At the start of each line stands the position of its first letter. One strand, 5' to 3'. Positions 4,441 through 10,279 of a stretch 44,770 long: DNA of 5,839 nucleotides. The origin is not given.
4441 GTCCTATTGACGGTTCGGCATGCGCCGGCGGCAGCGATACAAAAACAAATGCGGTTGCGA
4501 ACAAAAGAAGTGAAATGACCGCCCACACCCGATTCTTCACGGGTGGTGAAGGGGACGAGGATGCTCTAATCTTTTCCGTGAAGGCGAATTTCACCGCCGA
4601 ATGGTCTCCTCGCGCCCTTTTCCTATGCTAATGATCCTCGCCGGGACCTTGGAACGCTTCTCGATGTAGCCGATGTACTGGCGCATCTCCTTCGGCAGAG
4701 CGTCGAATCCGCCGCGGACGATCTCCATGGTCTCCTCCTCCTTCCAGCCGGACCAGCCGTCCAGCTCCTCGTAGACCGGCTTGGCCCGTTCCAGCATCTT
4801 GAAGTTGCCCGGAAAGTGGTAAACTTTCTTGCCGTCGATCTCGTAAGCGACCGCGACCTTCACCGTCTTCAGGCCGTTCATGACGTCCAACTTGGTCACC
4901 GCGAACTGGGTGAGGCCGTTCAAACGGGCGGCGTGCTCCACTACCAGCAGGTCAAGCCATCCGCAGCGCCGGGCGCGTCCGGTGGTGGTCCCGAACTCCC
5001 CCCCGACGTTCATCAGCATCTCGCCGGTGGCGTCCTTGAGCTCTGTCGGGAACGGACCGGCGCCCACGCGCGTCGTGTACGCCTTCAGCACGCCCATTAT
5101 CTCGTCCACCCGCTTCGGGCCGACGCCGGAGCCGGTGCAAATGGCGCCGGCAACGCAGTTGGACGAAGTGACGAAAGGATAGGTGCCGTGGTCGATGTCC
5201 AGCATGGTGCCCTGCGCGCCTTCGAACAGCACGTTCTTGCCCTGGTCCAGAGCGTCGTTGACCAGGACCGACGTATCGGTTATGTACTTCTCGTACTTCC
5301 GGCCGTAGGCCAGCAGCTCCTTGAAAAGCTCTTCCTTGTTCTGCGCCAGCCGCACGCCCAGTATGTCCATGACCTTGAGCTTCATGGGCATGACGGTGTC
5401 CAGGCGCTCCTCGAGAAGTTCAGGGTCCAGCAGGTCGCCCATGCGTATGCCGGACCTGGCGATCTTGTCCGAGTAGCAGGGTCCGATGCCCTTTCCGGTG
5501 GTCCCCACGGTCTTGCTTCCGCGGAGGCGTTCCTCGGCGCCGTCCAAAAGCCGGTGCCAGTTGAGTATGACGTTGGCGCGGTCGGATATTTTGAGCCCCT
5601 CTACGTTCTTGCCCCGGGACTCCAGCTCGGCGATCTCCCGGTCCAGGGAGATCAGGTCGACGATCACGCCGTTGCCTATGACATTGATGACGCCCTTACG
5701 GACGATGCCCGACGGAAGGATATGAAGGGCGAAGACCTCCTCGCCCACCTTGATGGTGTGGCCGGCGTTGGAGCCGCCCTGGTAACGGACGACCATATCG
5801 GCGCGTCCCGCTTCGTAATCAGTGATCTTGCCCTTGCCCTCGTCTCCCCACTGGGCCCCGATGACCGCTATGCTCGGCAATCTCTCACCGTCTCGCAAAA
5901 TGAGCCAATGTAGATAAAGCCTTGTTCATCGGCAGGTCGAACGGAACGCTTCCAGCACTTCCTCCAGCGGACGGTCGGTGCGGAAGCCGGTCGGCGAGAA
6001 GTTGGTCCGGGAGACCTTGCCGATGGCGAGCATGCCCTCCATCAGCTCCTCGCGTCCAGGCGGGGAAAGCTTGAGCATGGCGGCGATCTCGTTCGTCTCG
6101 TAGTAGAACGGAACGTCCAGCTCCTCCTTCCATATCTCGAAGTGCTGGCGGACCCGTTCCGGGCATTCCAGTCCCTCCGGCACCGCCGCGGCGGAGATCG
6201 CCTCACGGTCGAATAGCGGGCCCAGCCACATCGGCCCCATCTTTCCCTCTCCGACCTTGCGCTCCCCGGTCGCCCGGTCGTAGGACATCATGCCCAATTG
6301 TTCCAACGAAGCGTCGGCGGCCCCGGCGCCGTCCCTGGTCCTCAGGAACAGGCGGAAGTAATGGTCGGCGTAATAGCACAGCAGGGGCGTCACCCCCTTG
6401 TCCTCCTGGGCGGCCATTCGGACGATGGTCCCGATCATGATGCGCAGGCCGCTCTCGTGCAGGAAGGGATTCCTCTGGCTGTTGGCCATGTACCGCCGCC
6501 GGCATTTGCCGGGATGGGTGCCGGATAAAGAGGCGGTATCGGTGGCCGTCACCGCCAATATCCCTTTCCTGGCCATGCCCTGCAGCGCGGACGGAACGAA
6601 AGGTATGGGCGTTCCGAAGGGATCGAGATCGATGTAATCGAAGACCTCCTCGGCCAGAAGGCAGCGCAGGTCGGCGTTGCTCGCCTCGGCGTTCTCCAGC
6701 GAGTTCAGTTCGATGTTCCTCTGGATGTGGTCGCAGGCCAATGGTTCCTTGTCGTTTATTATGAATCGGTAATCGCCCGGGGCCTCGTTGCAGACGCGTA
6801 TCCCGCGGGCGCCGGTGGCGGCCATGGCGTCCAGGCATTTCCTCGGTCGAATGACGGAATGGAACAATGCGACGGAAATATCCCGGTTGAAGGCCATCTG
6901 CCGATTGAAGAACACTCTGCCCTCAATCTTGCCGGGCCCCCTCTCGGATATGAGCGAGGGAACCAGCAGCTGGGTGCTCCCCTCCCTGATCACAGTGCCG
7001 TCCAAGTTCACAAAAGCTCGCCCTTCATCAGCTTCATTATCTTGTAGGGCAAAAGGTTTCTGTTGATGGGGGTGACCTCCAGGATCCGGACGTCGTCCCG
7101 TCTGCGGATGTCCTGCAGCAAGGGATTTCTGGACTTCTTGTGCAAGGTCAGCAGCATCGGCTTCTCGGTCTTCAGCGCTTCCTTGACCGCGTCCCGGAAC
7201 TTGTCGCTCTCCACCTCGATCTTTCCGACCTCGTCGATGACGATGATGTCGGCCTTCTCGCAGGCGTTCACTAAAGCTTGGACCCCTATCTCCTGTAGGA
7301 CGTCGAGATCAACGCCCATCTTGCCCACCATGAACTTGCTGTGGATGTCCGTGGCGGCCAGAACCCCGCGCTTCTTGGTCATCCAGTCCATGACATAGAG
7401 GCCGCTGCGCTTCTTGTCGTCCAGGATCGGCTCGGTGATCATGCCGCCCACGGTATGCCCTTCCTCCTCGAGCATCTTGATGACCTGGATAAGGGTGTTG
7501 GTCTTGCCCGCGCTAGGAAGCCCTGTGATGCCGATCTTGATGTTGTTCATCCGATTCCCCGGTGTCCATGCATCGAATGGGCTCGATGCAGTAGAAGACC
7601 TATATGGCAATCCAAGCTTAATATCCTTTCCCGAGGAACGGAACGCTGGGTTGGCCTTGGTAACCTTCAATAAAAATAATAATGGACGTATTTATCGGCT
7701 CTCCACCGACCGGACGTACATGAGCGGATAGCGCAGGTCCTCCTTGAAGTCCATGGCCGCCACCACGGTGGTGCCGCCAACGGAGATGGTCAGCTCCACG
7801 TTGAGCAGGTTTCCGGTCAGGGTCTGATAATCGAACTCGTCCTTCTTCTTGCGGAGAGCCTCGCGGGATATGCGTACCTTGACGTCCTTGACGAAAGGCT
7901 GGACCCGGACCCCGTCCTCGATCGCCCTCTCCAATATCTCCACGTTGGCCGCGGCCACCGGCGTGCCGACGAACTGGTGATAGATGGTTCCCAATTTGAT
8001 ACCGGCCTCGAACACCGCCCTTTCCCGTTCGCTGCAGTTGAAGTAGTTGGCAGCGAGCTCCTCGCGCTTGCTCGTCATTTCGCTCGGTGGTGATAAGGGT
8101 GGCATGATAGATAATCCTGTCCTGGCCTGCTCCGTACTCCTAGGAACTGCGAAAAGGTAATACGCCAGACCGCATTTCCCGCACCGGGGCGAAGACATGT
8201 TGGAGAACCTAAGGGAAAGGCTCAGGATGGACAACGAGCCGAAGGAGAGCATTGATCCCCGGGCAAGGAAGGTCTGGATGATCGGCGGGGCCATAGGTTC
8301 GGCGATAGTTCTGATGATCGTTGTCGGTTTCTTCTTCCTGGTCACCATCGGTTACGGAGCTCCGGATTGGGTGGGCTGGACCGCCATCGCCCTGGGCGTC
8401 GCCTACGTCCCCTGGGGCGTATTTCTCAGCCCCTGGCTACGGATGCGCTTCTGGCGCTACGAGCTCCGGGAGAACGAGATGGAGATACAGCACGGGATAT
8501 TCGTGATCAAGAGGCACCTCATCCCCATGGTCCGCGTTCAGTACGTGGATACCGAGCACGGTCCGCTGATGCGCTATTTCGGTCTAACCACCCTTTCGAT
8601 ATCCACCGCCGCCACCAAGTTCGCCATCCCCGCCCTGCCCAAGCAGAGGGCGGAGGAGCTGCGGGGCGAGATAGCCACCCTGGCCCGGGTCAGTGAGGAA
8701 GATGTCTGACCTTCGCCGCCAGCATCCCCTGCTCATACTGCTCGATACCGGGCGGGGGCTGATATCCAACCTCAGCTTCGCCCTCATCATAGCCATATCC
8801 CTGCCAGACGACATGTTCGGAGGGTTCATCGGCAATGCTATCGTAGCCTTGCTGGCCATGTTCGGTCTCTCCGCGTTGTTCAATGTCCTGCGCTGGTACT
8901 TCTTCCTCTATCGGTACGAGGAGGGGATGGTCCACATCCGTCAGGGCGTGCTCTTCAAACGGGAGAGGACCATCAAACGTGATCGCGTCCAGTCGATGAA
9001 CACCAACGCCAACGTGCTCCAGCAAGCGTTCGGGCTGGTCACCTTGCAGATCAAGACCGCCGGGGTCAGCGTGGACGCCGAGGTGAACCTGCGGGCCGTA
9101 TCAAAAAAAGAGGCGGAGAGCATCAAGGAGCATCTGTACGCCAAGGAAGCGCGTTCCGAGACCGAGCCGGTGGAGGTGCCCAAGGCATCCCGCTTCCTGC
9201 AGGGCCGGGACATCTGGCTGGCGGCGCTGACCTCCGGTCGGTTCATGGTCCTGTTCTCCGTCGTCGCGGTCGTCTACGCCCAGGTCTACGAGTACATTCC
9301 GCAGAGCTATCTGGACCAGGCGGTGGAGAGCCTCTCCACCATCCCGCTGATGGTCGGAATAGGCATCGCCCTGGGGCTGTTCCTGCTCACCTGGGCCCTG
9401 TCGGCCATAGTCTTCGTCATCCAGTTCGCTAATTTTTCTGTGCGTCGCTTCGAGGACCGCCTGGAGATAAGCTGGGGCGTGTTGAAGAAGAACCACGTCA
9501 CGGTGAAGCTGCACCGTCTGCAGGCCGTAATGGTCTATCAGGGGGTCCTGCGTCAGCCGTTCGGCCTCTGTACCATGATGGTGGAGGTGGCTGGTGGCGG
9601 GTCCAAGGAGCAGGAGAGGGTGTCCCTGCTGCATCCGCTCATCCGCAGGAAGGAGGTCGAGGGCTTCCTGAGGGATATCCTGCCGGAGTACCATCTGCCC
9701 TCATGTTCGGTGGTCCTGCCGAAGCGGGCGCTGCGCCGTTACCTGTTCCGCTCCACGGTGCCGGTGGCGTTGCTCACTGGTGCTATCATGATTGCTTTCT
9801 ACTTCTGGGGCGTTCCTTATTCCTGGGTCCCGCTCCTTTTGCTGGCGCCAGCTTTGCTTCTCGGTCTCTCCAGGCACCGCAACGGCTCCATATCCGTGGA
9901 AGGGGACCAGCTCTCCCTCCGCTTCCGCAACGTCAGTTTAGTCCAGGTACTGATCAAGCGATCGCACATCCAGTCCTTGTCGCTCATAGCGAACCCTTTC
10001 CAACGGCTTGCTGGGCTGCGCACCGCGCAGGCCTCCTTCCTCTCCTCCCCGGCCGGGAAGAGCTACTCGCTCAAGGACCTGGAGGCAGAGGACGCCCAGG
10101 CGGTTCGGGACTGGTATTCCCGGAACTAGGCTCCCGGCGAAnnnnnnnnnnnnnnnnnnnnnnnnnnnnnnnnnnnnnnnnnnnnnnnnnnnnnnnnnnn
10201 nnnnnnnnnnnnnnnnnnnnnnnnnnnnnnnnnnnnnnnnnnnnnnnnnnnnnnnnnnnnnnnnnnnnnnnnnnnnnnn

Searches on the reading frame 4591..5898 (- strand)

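Call 52: search_protein_families(library=pfam, proteins=[window:4591-5898:-], max_evalue=0.00001)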
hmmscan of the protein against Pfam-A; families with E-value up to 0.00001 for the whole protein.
window:4591-5898:- (435 aa): 1 family
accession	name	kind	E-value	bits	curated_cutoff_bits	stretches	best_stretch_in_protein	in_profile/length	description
PF00709.27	Adenylsucc_synt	-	2.2e-170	567.4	27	1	11-433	1-416/416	Adenylosuccinate synthetase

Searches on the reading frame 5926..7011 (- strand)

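Call 52: search_protein_families(library=pfam, proteins=[window:5926-7011:-], max_evalue=0.00001)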
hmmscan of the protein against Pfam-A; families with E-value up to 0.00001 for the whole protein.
window:5926-7011:- (361 aa): 1 family
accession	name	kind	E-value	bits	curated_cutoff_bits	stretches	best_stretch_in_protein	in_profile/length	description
PF02005.22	TRM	-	4.7e-85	286.5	27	1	31-356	18-375/376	N2,N2-dimethylguanosine tRNA methyltransferase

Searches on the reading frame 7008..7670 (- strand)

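Call 52: search_protein_families(library=pfam, proteins=[window:7008-7670:-], max_evalue=0.00001)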
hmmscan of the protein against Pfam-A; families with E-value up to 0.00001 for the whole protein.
window:7008-7670:- (220 aa): 2 families
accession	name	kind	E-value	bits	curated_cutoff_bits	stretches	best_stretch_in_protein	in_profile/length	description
PF03266.21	NTPase_1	-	4.3e-47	160.5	23.9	1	45-212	1-168/168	NTPase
PF10649.15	DUF2478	-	4e-06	26.9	22.3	1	56-179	12-133/159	Protein of unknown function (DUF2478)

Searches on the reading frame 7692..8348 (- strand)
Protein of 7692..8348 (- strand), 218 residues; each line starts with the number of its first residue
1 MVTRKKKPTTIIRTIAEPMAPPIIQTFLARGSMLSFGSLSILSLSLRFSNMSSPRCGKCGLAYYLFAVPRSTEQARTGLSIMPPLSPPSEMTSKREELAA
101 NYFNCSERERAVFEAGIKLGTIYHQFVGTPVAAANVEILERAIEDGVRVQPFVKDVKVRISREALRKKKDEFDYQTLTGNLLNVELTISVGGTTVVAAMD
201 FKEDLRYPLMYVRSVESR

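Call 52: search_protein_families(library=pfam, proteins=[window:7692-8348:-], max_evalue=0.00001)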
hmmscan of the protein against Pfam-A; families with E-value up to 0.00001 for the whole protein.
window:7692-8348:- (218 aa): 1 family
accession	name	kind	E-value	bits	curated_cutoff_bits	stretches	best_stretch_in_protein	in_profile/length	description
PF04038.17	DHNA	-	4.4e-42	143.4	25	1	106-212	1-107/108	Dihydroneopterin aldolase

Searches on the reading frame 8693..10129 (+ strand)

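Call 52: search_protein_families(library=pfam, proteins=[window:8693-10129:+], max_evalue=0.00001)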
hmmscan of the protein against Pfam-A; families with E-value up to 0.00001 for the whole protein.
window:8693-10129:+ (478 aa): 1 family
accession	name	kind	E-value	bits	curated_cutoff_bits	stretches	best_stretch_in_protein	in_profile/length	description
PF03703.20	bPH_2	-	1.1e-41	141.3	22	3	68-148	1-78/78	Bacterial PH domain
